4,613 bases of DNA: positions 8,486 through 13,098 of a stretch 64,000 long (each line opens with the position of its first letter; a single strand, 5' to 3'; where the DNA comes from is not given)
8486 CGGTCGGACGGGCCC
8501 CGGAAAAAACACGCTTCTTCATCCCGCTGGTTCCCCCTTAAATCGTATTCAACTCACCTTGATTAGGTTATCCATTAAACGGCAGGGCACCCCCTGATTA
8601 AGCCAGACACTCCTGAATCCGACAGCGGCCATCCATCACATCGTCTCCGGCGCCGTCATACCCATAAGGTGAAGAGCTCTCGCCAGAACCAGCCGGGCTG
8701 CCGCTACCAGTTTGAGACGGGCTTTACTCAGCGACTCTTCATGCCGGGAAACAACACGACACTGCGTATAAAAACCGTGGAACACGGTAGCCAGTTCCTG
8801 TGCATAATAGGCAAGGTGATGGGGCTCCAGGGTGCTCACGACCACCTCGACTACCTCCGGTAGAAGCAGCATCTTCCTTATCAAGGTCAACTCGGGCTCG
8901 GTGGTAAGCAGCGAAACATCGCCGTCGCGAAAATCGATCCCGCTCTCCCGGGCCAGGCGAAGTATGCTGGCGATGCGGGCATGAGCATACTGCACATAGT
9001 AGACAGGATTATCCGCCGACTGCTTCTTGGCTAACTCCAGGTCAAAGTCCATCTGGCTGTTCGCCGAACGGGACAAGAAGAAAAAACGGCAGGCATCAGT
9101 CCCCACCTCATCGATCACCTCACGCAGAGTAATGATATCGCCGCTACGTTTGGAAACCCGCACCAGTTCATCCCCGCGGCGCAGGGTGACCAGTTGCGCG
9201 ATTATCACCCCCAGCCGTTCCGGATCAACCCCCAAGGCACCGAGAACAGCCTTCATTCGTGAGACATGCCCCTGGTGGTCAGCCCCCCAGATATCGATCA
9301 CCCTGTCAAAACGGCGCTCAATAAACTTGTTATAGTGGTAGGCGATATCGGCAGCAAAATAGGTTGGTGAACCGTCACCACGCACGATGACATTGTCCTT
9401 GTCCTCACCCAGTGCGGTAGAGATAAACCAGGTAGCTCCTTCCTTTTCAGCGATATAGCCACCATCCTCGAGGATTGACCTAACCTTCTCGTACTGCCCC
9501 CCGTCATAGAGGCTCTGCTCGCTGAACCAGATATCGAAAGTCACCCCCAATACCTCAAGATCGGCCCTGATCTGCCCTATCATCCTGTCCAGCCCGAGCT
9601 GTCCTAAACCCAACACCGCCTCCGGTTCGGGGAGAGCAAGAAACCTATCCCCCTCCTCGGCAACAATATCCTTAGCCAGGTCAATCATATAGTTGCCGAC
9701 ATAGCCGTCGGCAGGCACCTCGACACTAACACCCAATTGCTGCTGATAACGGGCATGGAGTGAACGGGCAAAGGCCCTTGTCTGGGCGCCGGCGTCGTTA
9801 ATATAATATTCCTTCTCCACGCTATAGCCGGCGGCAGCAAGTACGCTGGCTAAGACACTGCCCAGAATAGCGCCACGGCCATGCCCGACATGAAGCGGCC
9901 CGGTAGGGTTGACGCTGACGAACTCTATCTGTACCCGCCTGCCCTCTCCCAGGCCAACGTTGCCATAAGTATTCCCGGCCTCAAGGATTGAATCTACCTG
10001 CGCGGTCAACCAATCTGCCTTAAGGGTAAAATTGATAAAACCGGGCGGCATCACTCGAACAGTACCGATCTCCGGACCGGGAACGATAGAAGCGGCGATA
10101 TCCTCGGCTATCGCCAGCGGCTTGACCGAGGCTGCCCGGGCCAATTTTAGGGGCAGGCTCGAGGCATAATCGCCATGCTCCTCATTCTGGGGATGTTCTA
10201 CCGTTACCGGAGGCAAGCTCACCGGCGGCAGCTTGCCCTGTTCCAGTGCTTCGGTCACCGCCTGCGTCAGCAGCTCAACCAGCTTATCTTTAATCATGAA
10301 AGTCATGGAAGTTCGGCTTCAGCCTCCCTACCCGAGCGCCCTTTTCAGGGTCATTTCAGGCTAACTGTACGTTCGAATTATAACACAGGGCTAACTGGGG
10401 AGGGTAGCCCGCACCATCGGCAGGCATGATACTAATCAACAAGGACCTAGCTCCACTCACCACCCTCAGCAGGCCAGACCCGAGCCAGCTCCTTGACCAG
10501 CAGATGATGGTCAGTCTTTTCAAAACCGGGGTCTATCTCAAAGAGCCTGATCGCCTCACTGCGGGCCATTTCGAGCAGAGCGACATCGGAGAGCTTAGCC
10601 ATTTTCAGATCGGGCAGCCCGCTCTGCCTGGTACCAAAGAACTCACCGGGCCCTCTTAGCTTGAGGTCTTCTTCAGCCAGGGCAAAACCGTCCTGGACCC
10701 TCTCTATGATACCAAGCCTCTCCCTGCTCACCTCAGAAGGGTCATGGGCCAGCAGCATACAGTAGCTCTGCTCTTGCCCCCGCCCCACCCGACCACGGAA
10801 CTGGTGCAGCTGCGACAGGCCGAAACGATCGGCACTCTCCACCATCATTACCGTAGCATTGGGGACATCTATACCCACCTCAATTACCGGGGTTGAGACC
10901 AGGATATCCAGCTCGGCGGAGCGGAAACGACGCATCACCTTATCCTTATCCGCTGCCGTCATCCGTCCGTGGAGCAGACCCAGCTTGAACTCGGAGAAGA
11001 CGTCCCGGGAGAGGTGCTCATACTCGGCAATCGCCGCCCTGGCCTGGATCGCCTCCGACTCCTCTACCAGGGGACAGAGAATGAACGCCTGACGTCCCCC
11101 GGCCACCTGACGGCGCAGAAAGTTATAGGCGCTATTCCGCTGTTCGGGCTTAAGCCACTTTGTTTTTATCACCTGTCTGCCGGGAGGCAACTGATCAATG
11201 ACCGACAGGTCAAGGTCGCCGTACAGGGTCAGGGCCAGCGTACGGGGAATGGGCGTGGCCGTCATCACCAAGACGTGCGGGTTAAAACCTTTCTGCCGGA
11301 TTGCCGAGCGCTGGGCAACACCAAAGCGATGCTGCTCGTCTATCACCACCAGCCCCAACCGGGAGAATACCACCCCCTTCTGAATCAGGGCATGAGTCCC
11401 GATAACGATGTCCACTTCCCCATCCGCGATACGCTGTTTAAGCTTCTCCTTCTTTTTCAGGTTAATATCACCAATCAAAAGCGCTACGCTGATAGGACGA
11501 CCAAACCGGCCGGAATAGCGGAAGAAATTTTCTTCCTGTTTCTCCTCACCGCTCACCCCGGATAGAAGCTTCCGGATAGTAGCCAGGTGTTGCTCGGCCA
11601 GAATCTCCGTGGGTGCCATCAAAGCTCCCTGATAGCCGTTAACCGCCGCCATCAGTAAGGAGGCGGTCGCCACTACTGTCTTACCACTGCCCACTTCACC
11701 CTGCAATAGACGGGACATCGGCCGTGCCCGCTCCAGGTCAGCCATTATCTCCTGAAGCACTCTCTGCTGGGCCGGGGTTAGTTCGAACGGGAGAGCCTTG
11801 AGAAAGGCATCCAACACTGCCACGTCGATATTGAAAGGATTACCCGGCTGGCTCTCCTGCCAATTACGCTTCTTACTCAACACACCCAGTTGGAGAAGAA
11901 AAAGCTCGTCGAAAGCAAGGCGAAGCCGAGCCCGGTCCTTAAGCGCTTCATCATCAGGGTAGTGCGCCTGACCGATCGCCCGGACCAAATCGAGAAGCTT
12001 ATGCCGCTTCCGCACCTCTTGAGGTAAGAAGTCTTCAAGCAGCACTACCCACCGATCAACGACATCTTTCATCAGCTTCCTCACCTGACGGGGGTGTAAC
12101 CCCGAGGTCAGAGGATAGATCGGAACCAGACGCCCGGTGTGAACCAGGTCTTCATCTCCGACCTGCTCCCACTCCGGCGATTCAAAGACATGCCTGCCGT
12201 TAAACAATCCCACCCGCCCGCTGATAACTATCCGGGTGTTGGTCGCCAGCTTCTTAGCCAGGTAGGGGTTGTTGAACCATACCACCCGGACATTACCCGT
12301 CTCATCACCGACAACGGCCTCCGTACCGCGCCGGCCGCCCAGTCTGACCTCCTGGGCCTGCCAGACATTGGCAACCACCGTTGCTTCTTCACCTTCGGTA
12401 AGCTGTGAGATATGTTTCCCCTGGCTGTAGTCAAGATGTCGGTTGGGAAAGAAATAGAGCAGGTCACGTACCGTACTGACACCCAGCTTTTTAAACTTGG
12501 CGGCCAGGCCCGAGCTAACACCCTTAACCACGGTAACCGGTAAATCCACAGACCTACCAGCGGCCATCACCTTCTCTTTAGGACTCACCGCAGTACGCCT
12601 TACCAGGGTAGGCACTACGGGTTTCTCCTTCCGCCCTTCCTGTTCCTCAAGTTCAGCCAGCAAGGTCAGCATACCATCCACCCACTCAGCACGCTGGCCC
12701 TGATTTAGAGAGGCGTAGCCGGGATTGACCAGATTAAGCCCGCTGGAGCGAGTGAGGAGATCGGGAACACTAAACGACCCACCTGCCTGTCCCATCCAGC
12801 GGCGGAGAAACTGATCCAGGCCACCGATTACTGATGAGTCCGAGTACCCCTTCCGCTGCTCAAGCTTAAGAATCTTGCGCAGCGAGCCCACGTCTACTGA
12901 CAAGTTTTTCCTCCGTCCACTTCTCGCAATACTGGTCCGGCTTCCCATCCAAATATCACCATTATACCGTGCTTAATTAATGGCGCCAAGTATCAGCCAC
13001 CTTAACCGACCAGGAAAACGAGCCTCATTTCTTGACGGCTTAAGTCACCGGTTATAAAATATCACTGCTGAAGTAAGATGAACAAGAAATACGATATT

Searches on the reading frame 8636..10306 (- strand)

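Call 9: search_protein_families(library=pfam, proteins=[window:8636-10306:-], max_evalue=0.00001)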
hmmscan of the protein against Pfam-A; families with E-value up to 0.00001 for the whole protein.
window:8636-10306:- (556 aa): 3 families
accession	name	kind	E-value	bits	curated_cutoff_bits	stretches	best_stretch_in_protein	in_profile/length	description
PF05746.21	DALR_1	-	1.8e-31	109.1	22.3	1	438-556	1-117/117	DALR anticodon binding domain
PF00750.26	tRNA-synt_1d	-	2.6e-21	76.4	23.3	1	103-403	1-300/349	tRNA synthetases class I (R), catalytic domain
PF03485.21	Arg_tRNA_synt_N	-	2.8e-16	60.4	21.5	1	13-95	3-85/85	Arginyl tRNA synthetase N terminal domain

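Call 10: search_protein_families(library=ncbifam, proteins=[window:8636-10306:-], max_evalue=0.00001)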
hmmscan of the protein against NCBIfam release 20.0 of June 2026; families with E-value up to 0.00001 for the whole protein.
window:8636-10306:- (556 aa): 4 families
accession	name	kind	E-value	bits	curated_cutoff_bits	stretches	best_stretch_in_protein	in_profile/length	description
TIGR00456.1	argS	equivalog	1.5e-130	436.3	261.65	1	9-556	5-569/569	arginine--tRNA ligase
NF002447.0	PRK01611.3-4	equivalog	1.5e-65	221.8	460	2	8-347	4-340/613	arginine--tRNA ligase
NF002446.0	PRK01611.3-3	equivalog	2e-58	198.2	399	2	250-556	297-636/636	arginine--tRNA ligase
NF045898.1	ArgS_rel_codon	equivalog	4.9e-41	141.3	340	2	12-167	9-154/327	ArgS-related anticodon-binding protein NrtL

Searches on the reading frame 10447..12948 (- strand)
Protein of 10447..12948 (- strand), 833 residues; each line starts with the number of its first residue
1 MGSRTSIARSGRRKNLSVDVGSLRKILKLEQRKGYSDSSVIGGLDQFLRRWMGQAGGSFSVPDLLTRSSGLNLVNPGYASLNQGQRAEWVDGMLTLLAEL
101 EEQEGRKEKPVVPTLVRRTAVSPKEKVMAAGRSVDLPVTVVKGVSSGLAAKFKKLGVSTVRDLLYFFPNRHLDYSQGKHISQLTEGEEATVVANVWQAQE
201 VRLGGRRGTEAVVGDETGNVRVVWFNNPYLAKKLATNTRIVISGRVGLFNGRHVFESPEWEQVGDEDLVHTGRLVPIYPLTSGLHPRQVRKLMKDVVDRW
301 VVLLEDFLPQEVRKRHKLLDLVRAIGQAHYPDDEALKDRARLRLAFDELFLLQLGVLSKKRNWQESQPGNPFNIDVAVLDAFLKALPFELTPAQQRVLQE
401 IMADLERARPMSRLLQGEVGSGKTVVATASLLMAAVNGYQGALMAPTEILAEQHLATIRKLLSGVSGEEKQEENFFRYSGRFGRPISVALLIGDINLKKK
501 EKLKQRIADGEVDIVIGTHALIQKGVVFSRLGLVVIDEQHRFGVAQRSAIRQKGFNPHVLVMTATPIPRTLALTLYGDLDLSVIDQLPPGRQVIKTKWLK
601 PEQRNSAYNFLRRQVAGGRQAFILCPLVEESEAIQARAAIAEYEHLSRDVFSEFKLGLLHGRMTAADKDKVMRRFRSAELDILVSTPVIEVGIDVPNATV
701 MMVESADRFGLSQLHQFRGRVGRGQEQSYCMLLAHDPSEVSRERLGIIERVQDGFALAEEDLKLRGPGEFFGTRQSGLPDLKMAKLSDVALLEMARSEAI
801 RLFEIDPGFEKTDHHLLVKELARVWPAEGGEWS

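Call 9: search_protein_families(library=pfam, proteins=[window:10447-12948:-], max_evalue=0.00001)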
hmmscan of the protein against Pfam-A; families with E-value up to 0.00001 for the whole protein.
window:10447-12948:- (833 aa): 7 families
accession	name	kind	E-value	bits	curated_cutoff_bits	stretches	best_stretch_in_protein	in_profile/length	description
PF17191.10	RecG_wedge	-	1.3e-23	83.8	23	1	140-297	4-159/162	RecG wedge domain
PF00271.37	Helicase_C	-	9.8e-21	74.5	23.5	1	614-723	11-108/110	Helicase conserved C-terminal domain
PF00270.35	DEAD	-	3.2e-20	73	26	1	391-571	1-164/167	DEAD/DEAH box helicase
PF19833.4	RecG_dom3_C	-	3.8e-15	56.1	26.8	1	752-824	2-76/87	ATP-dependent DNA helicase RecG, domain 3, C-terminal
PF04851.21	ResIII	-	1.7e-10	41.5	22.5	1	388-566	2-162/164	Type III restriction enzyme, res subunit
PF22590.2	Cas3-like_C_2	-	2.7e-06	28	27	1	638-725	14-105/106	CRISPR-associated nuclease/helicase Cas3, C-terminal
PF01336.31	tRNA_anti-codon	-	6.4e-06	26.5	27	0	209-252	18-63/75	OB-fold nucleic acid binding domain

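Call 10: search_protein_families(library=ncbifam, proteins=[window:10447-12948:-], max_evalue=0.00001)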
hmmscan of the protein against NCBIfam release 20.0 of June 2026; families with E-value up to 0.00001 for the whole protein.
window:10447-12948:- (833 aa): 29 families (the best 25 are shown)
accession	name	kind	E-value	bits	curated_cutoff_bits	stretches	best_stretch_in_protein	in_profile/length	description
NF008168.0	PRK10917.2-2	equivalog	1e-303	1009.6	718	1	21-827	6-787/795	ATP-dependent DNA helicase RecG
NF008165.0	PRK10917.1-3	equivalog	5.9e-249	828.2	711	1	134-825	6-682/692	ATP-dependent DNA helicase RecG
NF008170.0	PRK10917.2-4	equivalog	4.6e-237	789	975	1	17-820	8-811/826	ATP-dependent DNA helicase RecG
TIGR00643.1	recG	equivalog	7.3e-222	738.5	659.4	1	155-798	1-628/629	ATP-dependent DNA helicase RecG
NF008163.0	PRK10917.1-1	equivalog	1.2e-187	625.4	796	1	134-807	7-672/692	ATP-dependent DNA helicase RecG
NF008164.0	PRK10917.1-2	equivalog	1.2e-187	625.4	785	1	137-810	14-678/704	ATP-dependent DNA helicase RecG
NF008166.0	PRK10917.1-4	equivalog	7.1e-181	602.8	864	1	145-808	20-686/705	ATP-dependent DNA helicase RecG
NF008167.0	PRK10917.2-1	equivalog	2e-180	601.5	995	1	153-823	22-731/744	ATP-dependent DNA helicase RecG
TIGR00580.2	mfd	equivalog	3.2e-105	353.4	800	1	365-777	409-798/907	transcription-repair coupling factor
NF008169.0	PRK10917.2-3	equivalog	3.9e-89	299.8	555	1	150-778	9-582/610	ATP-dependent DNA helicase RecG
NF007966.0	PRK10689.1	equivalog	1.6e-73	248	1329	1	367-778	578-966/1148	transcription-repair coupling factor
NF004066.1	PRK05580.1-3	equivalog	2.9e-11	42.4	813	0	668-708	579-619/788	primosomal protein N'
NF010337.0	PRK13766.1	equivalog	5.2e-10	38.1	610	0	663-736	408-480/781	Hef nuclease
NF004070.0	PRK05580.2-2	equivalog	7.2e-10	37.6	921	1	387-546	194-329/729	primosomal protein N'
TIGR01587.1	cas3_core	equivalog_domain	1.1e-09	37.9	102.45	1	516-726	113-321/358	CRISPR-associated helicase Cas3'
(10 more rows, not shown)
